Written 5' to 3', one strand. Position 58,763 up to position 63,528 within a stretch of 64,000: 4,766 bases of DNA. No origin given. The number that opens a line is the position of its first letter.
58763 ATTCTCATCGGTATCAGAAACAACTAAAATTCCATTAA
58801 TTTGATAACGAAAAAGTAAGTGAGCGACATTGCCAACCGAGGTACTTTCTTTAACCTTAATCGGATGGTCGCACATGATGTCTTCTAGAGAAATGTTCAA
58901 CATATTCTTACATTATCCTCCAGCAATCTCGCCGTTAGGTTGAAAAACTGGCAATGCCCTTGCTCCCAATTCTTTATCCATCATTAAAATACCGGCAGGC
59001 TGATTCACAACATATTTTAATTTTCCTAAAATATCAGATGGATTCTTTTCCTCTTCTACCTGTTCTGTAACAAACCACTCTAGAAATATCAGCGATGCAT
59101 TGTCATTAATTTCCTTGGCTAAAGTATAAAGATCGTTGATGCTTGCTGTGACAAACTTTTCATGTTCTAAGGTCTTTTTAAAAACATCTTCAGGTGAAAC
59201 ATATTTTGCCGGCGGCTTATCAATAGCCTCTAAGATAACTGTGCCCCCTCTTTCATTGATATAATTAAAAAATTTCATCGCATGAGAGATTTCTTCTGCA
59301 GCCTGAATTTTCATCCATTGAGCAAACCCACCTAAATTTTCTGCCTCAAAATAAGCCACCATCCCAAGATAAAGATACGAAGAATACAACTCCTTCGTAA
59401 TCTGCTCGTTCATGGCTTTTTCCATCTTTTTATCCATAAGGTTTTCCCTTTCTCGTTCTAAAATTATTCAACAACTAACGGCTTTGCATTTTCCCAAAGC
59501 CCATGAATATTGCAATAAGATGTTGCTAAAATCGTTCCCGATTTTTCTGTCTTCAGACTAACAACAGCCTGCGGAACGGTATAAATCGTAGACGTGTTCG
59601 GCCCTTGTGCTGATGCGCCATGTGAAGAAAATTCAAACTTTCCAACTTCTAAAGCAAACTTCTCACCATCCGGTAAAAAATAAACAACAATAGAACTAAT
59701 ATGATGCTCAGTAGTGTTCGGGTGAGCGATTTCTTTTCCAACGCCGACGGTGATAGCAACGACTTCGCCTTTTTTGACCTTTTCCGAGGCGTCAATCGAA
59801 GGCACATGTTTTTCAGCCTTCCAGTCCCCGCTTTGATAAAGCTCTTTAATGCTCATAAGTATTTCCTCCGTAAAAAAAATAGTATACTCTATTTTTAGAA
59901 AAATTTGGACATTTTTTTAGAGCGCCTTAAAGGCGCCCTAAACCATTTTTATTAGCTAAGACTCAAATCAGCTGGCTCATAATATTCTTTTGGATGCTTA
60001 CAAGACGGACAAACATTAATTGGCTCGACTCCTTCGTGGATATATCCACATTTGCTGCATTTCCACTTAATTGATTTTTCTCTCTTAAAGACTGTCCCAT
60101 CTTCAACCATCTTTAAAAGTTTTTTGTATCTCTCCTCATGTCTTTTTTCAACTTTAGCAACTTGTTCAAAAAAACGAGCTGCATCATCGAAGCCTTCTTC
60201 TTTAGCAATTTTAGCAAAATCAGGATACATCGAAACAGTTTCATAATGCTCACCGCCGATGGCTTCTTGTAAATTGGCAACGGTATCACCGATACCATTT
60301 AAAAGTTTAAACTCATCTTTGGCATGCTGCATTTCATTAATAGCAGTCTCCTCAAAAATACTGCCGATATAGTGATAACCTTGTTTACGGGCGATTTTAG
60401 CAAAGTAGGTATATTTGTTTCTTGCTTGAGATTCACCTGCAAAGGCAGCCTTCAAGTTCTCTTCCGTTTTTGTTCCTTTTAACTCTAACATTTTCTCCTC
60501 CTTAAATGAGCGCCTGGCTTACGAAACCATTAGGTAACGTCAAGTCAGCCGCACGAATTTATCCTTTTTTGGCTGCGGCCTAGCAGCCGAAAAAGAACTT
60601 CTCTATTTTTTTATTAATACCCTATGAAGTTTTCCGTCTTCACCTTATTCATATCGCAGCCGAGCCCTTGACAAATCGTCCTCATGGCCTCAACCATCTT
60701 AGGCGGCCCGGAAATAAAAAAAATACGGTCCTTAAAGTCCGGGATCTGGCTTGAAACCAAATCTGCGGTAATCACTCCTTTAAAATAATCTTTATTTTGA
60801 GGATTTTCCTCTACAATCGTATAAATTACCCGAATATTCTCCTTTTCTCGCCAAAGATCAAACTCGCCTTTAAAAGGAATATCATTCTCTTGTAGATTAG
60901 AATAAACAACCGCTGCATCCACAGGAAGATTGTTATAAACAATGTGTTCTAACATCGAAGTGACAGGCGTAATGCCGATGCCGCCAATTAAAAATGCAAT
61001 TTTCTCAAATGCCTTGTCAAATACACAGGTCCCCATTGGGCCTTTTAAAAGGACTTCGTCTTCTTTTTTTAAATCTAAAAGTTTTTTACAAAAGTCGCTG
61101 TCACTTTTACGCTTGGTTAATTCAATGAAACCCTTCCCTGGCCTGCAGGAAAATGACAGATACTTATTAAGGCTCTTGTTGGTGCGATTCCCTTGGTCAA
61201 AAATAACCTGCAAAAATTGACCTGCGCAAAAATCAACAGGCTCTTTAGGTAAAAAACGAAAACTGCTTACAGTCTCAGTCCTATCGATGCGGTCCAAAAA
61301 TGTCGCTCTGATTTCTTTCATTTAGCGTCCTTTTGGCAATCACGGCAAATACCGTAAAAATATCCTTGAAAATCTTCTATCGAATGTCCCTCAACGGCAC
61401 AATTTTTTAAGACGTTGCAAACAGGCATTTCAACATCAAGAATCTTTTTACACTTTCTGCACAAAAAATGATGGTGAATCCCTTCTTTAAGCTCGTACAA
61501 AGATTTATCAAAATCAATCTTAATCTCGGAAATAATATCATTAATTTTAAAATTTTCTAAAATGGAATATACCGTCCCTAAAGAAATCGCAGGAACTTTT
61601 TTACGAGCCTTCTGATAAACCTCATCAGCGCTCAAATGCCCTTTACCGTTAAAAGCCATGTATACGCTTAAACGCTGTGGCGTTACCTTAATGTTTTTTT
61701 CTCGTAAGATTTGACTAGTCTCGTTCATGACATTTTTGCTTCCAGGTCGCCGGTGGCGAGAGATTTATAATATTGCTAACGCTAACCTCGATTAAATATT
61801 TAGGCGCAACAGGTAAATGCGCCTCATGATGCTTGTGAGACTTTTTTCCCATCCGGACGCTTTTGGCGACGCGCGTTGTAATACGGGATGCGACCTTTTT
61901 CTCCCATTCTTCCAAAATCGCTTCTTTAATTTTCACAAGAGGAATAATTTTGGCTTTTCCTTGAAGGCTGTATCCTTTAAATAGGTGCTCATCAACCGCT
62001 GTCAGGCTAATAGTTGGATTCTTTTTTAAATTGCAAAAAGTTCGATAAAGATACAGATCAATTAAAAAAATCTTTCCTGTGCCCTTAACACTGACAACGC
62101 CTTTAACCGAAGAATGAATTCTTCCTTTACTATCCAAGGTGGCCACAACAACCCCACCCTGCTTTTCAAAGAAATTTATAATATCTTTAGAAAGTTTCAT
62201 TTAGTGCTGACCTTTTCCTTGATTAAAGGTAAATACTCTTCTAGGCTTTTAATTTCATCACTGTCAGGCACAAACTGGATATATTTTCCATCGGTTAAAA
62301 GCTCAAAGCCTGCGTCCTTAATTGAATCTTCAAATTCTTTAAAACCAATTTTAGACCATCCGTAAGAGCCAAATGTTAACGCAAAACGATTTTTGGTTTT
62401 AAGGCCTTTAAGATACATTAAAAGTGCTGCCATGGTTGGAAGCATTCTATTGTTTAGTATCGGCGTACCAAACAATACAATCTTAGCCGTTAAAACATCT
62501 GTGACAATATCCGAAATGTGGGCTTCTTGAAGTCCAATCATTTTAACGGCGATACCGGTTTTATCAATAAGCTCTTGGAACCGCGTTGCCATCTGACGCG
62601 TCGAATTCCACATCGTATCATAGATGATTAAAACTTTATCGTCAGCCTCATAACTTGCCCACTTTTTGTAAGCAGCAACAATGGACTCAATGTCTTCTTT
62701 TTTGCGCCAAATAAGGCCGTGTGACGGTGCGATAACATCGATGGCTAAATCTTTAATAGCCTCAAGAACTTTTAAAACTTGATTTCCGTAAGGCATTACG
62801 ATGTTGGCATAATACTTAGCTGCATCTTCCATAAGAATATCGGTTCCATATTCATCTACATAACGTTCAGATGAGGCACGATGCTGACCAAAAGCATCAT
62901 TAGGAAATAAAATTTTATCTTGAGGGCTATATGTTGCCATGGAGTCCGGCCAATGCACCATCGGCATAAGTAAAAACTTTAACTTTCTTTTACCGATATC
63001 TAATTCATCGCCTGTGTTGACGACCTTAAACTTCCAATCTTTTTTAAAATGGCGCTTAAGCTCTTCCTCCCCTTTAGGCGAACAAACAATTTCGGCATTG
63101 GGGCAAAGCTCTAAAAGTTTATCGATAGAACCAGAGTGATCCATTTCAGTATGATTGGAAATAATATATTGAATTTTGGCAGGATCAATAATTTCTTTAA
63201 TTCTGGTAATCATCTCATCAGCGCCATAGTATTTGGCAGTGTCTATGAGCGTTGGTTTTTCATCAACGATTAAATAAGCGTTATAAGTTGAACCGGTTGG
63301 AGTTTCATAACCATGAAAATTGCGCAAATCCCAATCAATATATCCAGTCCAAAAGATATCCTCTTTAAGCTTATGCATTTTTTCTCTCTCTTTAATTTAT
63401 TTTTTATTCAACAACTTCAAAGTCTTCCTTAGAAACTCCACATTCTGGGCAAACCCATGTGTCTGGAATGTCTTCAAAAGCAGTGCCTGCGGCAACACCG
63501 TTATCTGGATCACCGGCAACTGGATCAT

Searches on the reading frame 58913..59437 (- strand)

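Call 77: search_protein_families(library=pfam, proteins=[window:58913-59437:-], max_evalue=0.0001)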
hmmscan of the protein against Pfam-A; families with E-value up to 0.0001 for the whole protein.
window:58913-59437:- (174 aa): 1 family
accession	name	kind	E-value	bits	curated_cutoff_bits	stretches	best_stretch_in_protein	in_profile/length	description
PF00210.30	Ferritin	-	5.1e-43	146.8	24.5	1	7-141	2-140/142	Ferritin-like domain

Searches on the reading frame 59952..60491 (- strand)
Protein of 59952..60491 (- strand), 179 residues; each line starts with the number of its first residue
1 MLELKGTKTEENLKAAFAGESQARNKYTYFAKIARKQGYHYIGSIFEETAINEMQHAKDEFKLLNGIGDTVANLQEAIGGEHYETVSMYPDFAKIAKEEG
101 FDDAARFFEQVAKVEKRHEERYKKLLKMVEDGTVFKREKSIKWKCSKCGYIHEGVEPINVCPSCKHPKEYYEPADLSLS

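Call 77: search_protein_families(library=pfam, proteins=[window:59952-60491:-], max_evalue=0.0001)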
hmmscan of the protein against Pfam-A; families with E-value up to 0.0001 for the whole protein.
window:59952-60491:- (179 aa): 3 families
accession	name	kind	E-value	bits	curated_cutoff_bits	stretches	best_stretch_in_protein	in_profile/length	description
PF02915.23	Rubrerythrin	-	5.9e-27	95.1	22.8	1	11-126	1-137/137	Rubrerythrin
PF21349.2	RUBY_RBDX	-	1.5e-12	47.2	26.5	1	143-172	1-30/30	Rubrerythrin, rubredoxin-like domain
PF00210.30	Ferritin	-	3.4e-07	30.7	24.5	1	11-131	2-108/142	Ferritin-like domain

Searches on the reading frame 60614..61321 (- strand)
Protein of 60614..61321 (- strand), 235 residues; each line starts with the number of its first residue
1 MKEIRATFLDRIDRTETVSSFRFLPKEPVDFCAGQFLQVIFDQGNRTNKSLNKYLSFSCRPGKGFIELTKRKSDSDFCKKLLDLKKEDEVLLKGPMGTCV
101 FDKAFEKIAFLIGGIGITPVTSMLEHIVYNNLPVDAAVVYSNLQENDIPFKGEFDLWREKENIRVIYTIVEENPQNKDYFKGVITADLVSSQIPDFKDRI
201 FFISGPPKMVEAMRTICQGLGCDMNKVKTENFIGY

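Call 77: search_protein_families(library=pfam, proteins=[window:60614-61321:-], max_evalue=0.0001)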
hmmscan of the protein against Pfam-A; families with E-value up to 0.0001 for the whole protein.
window:60614-61321:- (235 aa): 1 family
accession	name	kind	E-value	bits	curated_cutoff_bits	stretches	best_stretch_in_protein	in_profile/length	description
PF00175.26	NAD_binding_1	-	3.1e-14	54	22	1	111-214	2-108/109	Oxidoreductase NAD-binding domain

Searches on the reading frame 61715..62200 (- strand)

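Call 77: search_protein_families(library=pfam, proteins=[window:61715-62200:-], max_evalue=0.0001)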
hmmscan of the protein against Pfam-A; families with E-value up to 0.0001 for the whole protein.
window:61715-62200:- (161 aa): 1 family
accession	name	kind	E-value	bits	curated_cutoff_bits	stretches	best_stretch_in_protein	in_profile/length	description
PF01243.27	PNPOx_N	-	9.5e-10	39.3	28.1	1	8-106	6-96/120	Pyridoxamine 5'-phosphate oxidase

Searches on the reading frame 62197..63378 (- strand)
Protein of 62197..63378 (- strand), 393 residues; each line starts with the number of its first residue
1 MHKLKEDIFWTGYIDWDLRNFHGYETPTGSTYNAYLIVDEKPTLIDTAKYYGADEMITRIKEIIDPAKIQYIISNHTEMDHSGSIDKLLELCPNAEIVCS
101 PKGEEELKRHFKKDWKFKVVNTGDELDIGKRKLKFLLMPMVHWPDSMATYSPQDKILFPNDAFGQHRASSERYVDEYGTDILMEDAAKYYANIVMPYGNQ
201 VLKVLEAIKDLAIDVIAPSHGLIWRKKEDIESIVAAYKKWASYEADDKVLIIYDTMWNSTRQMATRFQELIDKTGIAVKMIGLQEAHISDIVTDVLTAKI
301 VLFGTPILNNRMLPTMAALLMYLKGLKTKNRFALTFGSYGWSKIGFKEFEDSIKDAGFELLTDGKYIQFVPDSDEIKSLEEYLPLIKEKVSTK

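Call 77: search_protein_families(library=pfam, proteins=[window:62197-63378:-], max_evalue=0.0001)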
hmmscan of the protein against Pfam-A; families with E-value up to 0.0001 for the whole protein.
window:62197-63378:- (393 aa): 4 families
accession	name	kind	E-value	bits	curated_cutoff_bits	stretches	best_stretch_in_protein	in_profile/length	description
PF19583.5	ODP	-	1.7e-24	87.2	27.2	1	32-221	3-194/194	ODP family beta lactamase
PF00258.30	Flavodoxin_1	-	6.5e-12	46.3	25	1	251-377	1-137/143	Flavodoxin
PF00753.33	Lactamase_B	-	2e-09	38.1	22.7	1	31-220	5-196/196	Metallo-beta-lactamase superfamily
PF12706.13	Lactamase_B_2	-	1.8e-05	24.9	27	1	64-144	26-114/200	Beta-lactamase superfamily domain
